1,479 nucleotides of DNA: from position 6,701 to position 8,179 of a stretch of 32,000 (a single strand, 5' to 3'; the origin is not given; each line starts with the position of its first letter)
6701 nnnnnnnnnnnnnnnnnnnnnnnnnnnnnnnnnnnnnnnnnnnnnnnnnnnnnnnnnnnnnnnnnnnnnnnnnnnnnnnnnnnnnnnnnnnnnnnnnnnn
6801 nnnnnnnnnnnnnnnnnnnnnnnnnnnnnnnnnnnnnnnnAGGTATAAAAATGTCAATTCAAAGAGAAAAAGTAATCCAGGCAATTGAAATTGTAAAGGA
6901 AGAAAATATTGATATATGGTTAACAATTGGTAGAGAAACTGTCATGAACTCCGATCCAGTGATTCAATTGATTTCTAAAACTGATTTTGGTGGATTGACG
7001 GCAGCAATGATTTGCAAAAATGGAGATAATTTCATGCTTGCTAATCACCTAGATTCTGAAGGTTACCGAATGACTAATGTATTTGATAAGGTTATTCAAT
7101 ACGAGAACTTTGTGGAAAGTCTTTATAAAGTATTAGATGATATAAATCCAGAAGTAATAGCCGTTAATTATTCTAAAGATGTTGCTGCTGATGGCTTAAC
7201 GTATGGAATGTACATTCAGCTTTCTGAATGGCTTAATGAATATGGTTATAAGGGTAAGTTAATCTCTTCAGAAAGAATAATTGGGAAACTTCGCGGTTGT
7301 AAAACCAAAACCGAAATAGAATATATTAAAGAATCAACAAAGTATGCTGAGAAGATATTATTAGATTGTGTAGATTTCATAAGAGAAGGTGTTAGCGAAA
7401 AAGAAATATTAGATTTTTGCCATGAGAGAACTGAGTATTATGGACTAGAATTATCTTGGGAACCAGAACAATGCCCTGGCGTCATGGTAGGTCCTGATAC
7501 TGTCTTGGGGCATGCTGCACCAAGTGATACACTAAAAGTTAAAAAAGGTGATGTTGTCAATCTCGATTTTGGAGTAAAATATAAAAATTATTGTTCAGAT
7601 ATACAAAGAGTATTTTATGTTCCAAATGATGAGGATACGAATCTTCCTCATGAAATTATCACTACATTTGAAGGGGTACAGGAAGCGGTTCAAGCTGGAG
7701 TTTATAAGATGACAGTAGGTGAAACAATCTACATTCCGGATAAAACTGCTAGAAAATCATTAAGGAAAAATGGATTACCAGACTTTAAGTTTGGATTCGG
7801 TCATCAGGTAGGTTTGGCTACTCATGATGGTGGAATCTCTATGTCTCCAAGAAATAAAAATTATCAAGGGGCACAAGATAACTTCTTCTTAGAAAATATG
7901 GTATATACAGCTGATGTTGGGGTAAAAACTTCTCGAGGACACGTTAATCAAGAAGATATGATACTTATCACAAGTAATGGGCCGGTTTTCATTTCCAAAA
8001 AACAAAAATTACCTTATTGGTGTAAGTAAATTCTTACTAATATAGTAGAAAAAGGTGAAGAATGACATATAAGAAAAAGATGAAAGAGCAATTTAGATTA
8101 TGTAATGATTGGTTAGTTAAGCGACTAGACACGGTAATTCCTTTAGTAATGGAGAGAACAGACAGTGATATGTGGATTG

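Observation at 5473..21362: Seven M24 (pita-bread) paralogues of three subtypes within 16 kb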

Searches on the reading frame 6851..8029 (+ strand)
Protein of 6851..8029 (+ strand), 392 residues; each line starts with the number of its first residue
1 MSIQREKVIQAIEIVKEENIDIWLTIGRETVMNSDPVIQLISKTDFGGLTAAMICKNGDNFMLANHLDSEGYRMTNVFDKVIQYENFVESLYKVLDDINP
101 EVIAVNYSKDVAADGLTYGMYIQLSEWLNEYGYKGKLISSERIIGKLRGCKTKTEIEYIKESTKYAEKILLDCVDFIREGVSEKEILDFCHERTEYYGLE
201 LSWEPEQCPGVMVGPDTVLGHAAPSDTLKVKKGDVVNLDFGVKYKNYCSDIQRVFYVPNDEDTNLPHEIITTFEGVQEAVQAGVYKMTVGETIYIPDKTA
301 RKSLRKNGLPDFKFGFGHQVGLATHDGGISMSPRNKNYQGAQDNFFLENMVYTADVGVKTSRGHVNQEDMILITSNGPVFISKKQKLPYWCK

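Call 3: search_protein_families(library=pfam, proteins=[window:6851-8029:+], max_evalue=0.01)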
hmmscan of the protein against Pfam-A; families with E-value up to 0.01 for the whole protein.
window:6851-8029:+ (392 aa): 1 family
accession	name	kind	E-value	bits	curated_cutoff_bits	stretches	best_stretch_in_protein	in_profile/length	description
PF00557.29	Peptidase_M24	-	2.7e-29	102.9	23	1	157-374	1-207/208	Metallopeptidase family M24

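Call 5: search_protein_families(library=ncbifam, proteins=[window:6851-8029:+], max_evalue=0.01)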
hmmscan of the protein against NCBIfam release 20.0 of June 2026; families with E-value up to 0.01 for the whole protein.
window:6851-8029:+ (392 aa): 14 families
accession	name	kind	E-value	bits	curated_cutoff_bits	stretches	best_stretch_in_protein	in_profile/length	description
NF007310.0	PRK09795.1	equivalog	4.3e-20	71.8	393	1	134-378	113-345/361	aminopeptidase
NF040821.1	dipep_PepQ_Arch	equivalog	1.1e-19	70.7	630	1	129-384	101-341/346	Xaa-Pro dipeptidase PepQ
TIGR00500.1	met_pdase_I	equivalog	5.5e-12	45.7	171.35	1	151-352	4-197/247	type I methionyl aminopeptidase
NF038259.1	ectoine_DoeA_2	exception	8e-09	34.7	575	1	55-284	61-285/386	ectoine hydrolase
NF011720.0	PRK15173.1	subfamily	1.2e-08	34.3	420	1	137-384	102-335/343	peptidase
NF011173.0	PRK14575.1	equivalog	1.5e-08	34.1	850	1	137-384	165-398/406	putative peptidase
NF011174.0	PRK14576.1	subfamily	1.7e-07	30.5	487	1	136-384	163-397/405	putative endopeptidase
NF008131.0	PRK10879.1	equivalog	4.9e-06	25.6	465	1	78-258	102-277/438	Xaa-Pro aminopeptidase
TIGR00501.1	met_pdase_II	equivalog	1.2e-05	25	222.65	1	157-292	7-136/295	type II methionyl aminopeptidase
NF008970.0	PRK12318.1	equivalog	0.00013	21.3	267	1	151-337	44-228/291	methionyl aminopeptidase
NF010133.0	PRK13607.1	equivalog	0.00044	19.2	339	0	148-326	159-347/443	Xaa-Pro dipeptidase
TIGR02993.1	ectoine_eutD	equivalog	0.00055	19.2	613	1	133-361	141-367/391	ectoine hydrolase DoeA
NF009533.0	PRK12897.1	equivalog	0.00061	19.2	488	1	150-294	4-148/248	type I methionyl aminopeptidase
TIGR00495.1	crvDNA_42K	hypoth_equivalog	0.0026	16.5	430.05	0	213-369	82-240/383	ErbB3-binding protein EBP1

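Call 8: search_solved_structures(query=window:6851-8029:+, max_evalue=0.001)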
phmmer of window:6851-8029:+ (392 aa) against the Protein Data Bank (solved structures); distinct sequences matched with E-value up to 0.001: 32.
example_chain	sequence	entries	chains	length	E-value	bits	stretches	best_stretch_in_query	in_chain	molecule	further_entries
2zsg_A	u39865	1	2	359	2.5e-22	82.3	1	11-360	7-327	Aminopeptidase P, putative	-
1pv9_A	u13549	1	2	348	5.1e-19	71.4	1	116-385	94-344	Xaa-Pro dipeptidase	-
4rgz_A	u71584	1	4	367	6.5e-19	71.1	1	114-359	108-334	Xaa-Pro aminopeptidase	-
4fkc_A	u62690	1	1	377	6.8e-19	71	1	114-359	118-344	Xaa-Pro aminopeptidase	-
3q6d_A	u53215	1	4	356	2e-17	66.2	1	87-386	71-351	Proline dipeptidase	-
1wy2_A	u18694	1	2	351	2.5e-16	62.6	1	114-385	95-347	Xaa-Pro dipeptidase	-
5cnx_A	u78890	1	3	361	2.3e-14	56.1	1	127-379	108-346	Aminopeptidase YpdF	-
5cdl_A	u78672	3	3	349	6.9e-14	54.5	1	135-383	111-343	Proline dipeptidase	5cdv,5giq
5giu_A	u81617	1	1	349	6.9e-14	54.5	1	135-383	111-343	Proline dipeptidase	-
1wn1_A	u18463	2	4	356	2.2e-12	49.5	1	141-373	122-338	dipeptidase | 356aa long hypothetical dipeptidase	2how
9kw9_A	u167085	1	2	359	2.5e-08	36.2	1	134-326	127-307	Proline dipeptidase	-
9kwa_A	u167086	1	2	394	3.1e-08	35.9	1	134-326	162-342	Proline dipeptidase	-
1qxw_A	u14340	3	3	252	5.4e-08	35.1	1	151-353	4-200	methionyl aminopeptidase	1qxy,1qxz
8bqd_x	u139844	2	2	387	6.7e-07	31.5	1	152-325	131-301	Methionine aminopeptidase 1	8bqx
3mr1_A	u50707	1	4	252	3.2e-05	26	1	151-328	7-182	Methionine aminopeptidase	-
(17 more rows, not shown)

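Call 31: find_homologous_proteins(query=window:6851-8029:+)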
Query window:6851-8029:+ (392 aa): 56 proteins with E <= 0.001 among 2258 candidates.
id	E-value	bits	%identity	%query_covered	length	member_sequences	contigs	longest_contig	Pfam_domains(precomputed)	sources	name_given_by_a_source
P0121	1.2e-266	901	100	100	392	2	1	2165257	PF00557.30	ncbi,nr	ncbi:aminopeptidase P family protein [Mycoplasmatota bacterium]|nr:aminopeptidase P family protein [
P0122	4.2e-200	682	74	100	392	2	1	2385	PF00557.30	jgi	-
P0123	7.0e-123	428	49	100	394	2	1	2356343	PF00557.30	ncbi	ncbi:M24 family metallopeptidase [Mycoplasmatota bacterium zrk1]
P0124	9.7e-122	424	50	100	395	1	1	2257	PF00557.30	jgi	jgi:Xaa-Pro aminopeptidase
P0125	7.2e-119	415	50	100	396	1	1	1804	PF00557.30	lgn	-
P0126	2.1e-118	413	49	100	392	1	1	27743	PF00557.30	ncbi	-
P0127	3.8e-113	396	48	99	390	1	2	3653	PF00557.30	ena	-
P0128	1.9e-111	391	46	100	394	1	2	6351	PF00557.30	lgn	-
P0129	2.8e-111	390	47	99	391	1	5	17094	PF00557.30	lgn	-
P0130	6.0e-110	386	45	100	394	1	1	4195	PF00557.30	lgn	-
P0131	6.3e-110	386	46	100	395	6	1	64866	PF00557.30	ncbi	ncbi:MAG: M24 family metallopeptidase [Angelakisella sp.]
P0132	2.5e-109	384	48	99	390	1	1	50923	PF00557.30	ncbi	-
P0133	1.2e-108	381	45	100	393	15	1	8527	PF00557.30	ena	-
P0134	1.3e-104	368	45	100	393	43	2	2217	PF00557.30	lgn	-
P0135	1.5e-104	368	45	100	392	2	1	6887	PF00557.30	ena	-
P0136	1.6e-104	368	45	100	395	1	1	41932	PF00557.30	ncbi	-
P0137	3.0e-103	364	45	99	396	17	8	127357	PF00557.30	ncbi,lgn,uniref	ncbi:M24 family metallopeptidase [Anaerorhabdus sp.]|uniref:M24 family metallopeptidase n=1 Tax=Anae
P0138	5.4e-100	353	45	99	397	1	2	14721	PF00557.30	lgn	-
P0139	2.4e-99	351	44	100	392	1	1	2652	PF00557.30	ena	-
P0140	1.1e-96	342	45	98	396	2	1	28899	PF00557.30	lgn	-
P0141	3.7e-96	340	44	98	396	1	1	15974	PF00557.30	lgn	-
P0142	1.2e-95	339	44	98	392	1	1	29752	PF00557.30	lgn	-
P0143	1.9e-95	338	44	98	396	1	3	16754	PF00557.30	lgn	-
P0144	1.1e-80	289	46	79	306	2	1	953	PF00557.30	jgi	jgi:Xaa-Pro aminopeptidase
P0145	7.7e-77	277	39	97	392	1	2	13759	PF00557.30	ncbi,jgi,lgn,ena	-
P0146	5.5e-76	274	39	97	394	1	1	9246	PF00557.30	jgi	jgi:Xaa-Pro aminopeptidase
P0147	1.1e-72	263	36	97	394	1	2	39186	PF00557.30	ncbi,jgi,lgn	-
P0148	1.4e-72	263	39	98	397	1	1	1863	PF00557.30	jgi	jgi:Xaa-Pro aminopeptidase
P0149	1.4e-71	259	38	97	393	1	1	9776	PF00557.30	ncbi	-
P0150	6.9e-71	257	38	98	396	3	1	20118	PF00557.30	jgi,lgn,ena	-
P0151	1.8e-70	256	38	97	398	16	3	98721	PF00557.30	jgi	jgi:Xaa-Pro aminopeptidase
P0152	2.6e-68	249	39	98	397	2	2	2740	PF00557.30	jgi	jgi:Xaa-Pro aminopeptidase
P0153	3.3e-65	238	36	99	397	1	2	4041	PF00557.30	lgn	-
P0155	2.8e-56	209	34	98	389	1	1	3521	PF00557.30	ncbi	-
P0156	8.3e-22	95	36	64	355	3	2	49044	PF01321.25,PF00557.30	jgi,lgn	jgi:Xaa-Pro aminopeptidase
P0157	1.5e-17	81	31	69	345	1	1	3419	PF01321.25,PF00557.30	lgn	-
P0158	1.0e-15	75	31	54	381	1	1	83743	PF01321.25,PF00557.30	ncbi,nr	ncbi:aminopeptidase P family protein [Candidatus Daviesbacteria bacterium]|nr:aminopeptidase P famil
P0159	1.6e-14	72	26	71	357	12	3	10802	PF01321.25,PF00557.30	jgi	jgi:Xaa-Pro aminopeptidase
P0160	3.3e-14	70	26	70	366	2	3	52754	PF01321.25,PF00557.30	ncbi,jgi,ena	-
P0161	8.5e-14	69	29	59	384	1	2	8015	PF01321.25,PF00557.30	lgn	-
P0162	1.7e-13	68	30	61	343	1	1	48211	PF01321.25,PF00557.30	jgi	jgi:Xaa-Pro aminopeptidase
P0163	2.2e-13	68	30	59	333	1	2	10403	PF01321.25,PF00557.30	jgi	jgi:Xaa-Pro aminopeptidase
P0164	3.7e-13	67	27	70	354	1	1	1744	PF01321.25,PF00557.30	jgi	jgi:Xaa-Pro aminopeptidase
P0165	9.3e-13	66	26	54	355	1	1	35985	PF01321.25,PF00557.30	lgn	-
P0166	6.3e-12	63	30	66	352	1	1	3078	PF01321.25,PF00557.30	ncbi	-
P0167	1.2e-11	62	28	62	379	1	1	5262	PF01321.25,PF00557.30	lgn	-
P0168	2.2e-11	61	29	64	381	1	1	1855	PF01321.25,PF00557.30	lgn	-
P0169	4.4e-11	60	28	60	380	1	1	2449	PF01321.25,PF00557.30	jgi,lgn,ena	-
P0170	1.4e-8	52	28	60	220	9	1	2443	PF00557.30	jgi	-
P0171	4.0e-8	50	29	68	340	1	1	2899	PF01321.25,PF00557.30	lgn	-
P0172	6.3e-8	50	27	55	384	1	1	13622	PF01321.25,PF00557.30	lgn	-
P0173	6.7e-8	50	30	62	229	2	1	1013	PF00557.30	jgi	jgi:Xaa-Pro aminopeptidase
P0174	1.2e-7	49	27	59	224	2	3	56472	PF00557.30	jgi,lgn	-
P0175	1.6e-7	48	28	60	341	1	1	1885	PF01321.25,PF00557.30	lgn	-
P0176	3.2e-6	44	24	66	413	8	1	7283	PF01321.25,PF00557.30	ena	-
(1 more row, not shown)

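Call 36: find_encoding_contigs(protein=P0121, flank=10000, max_places=3)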
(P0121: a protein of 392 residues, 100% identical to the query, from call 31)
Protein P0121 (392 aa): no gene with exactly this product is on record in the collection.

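Call 38: find_encoding_contigs(protein=P0137, flank=10000, max_places=2)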
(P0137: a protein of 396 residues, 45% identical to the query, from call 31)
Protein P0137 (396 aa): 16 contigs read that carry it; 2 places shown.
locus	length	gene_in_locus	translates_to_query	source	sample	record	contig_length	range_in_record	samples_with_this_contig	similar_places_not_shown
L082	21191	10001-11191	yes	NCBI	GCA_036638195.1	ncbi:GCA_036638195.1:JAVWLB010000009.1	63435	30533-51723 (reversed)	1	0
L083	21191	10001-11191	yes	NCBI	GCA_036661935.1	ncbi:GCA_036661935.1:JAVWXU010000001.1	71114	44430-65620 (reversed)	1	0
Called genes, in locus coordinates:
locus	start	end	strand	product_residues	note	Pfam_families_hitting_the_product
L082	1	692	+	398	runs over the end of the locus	PF02683:DsbD_TM, PF13386:DsbD_2, PF00578:AhpC-TSA, PF08534:Redoxin, PF00085:Thioredoxin (faint), PF13098:Thioredoxin_2, PF13905:Thioredoxin_8 (weak)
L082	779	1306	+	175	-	PF00565:SNase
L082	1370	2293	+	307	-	PF14502:HTH_41, PF14503:YhfZ_C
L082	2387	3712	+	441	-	PF10797:YhfT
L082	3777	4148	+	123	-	PF10941:DUF2620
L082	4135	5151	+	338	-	PF01425:Amidase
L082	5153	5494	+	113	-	-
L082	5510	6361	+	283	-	PF02126:PTE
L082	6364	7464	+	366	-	PF00266:Aminotran_5, PF01053:Cys_Met_Meta_PP, PF22475:YhfS-like_C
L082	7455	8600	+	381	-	PF01168:Ala_racemase_N, PF21279:YhfX-like_C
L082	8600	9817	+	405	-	PF01676:Metalloenzyme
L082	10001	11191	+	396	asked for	PF00557:Peptidase_M24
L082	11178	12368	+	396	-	PF00155:Aminotran_1_2, PF01041:DegT_DnrJ_EryC1 (weak)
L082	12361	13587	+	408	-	PF02073:Peptidase_M29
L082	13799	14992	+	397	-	PF00557:Peptidase_M24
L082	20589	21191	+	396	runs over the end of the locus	PF00557:Peptidase_M24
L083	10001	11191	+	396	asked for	PF00557:Peptidase_M24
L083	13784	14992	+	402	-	PF00557:Peptidase_M24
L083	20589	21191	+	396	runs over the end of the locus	PF00557:Peptidase_M24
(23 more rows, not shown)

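Call 39: find_encoding_contigs(protein=P0131, flank=10000, max_places=2)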
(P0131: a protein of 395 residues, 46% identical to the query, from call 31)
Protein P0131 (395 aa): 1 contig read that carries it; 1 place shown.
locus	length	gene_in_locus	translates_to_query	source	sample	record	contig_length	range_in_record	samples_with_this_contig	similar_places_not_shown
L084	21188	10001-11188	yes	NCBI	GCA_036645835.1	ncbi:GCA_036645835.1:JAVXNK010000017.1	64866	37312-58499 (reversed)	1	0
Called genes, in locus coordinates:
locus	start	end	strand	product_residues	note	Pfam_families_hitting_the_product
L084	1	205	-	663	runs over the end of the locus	PF00144:Beta-lactamase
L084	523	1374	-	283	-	PF01418:HTH_6, PF01380:SIS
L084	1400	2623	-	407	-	PF01546:Peptidase_M20, PF07687:M20_dimer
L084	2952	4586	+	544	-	PF00496:SBP_bac_5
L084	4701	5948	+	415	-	PF00557:Peptidase_M24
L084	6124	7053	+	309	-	PF19300:BPD_transp_1_N (weak), PF00528:BPD_transp_1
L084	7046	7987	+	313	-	PF12911:OppC_N, PF00528:BPD_transp_1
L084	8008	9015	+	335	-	PF02463:SMC_N, PF00005:ABC_tran, PF05621:TniB (faint), PF13304:AAA_21, PF08352:oligo_HPY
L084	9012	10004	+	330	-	PF02463:SMC_N, PF00005:ABC_tran, PF13304:AAA_21 (faint), PF13401:AAA_22 (weak), PF08352:oligo_HPY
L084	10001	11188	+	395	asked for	PF00557:Peptidase_M24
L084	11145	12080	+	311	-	PF00892:EamA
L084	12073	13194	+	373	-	PF27529:AMPT, PF05343:Peptidase_M42, PF01546:Peptidase_M20 (weak)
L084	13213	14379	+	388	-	PF00557:Peptidase_M24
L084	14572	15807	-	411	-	PF12833:HTH_18, PF00165:HTH_AraC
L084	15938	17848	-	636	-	PF04205:FMN_bind, PF01946:Thi4 (weak), PF00890:FAD_binding_2, PF01266:DAO, PF03486:HI0933_like (weak), PF07992:Pyr_redox_2 (weak), PF12831:FAD_oxidored, PF00890:FAD_binding_2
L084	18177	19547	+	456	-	PF01943:Polysacc_synt (faint), PF01554:MatE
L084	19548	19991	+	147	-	PF21984:DnaD_N (faint), PF22381:Staph_reg_Sar_Rot, PF12802:MarR_2, PF01047:MarR, PF13463:HTH_27 (weak)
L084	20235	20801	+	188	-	PF01242:PTPS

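Call 40: find_encoding_contigs(protein=P0126, flank=10000, max_places=2)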
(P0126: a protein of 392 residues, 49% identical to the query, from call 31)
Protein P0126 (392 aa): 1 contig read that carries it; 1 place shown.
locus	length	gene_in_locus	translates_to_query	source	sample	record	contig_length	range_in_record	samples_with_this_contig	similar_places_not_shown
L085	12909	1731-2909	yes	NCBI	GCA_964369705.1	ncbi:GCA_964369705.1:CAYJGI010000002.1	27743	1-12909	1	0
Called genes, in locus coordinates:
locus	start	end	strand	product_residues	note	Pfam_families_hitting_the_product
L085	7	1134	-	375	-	PF00266:Aminotran_5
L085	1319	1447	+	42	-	-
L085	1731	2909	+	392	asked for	PF00557:Peptidase_M24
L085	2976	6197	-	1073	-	PF25596:CPSase_L_D1, PF02222:ATP-grasp, PF02786:CPSase_L_D2, PF02787:CPSase_L_D3, PF25596:CPSase_L_D1, PF02786:CPSase_L_D2, PF02222:ATP-grasp, PF02142:MGS, +6 more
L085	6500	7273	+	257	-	-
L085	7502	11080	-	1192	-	-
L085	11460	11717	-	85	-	PF04545:Sigma70_r4, PF01381:HTH_3 (weak)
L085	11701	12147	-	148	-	-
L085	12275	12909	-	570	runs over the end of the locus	PF00587:tRNA-synt_2b, PF04073:tRNA_edit, PF03129:HGTP_anticodon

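Call 57: search_protein_families(library=pfam, proteins=[L084:4701-5948:+, L084:13213-14379:+, L084:12073-13194:+], max_evalue=0.001)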
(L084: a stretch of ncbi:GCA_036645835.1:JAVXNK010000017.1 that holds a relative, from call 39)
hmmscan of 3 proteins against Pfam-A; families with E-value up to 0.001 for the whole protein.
L084:4701-5948:+ (415 aa): 1 family
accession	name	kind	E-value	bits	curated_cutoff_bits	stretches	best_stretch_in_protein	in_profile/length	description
PF00557.29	Peptidase_M24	-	1.4e-16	61.4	23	1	177-380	3-195/208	Metallopeptidase family M24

L084:13213-14379:+ (388 aa): 2 families
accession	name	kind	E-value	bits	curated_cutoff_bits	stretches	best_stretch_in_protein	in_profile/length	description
PF00557.29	Peptidase_M24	-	6.3e-35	121.3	23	1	161-372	2-208/208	Metallopeptidase family M24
PF01321.24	Creatinase_N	-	0.00015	22.7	22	1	9-151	1-126/128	Creatinase/Prolidase N-terminal domain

L084:12073-13194:+ (373 aa): 2 families
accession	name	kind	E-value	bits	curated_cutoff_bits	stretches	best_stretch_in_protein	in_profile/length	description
PF05343.19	Peptidase_M42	-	1.4e-94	316.9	23.2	1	60-352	1-292/292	M42 glutamyl aminopeptidase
PF01546.33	Peptidase_M20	-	5.2e-07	30.2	24.6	1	180-357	19-204/206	Peptidase family M20/M25/M40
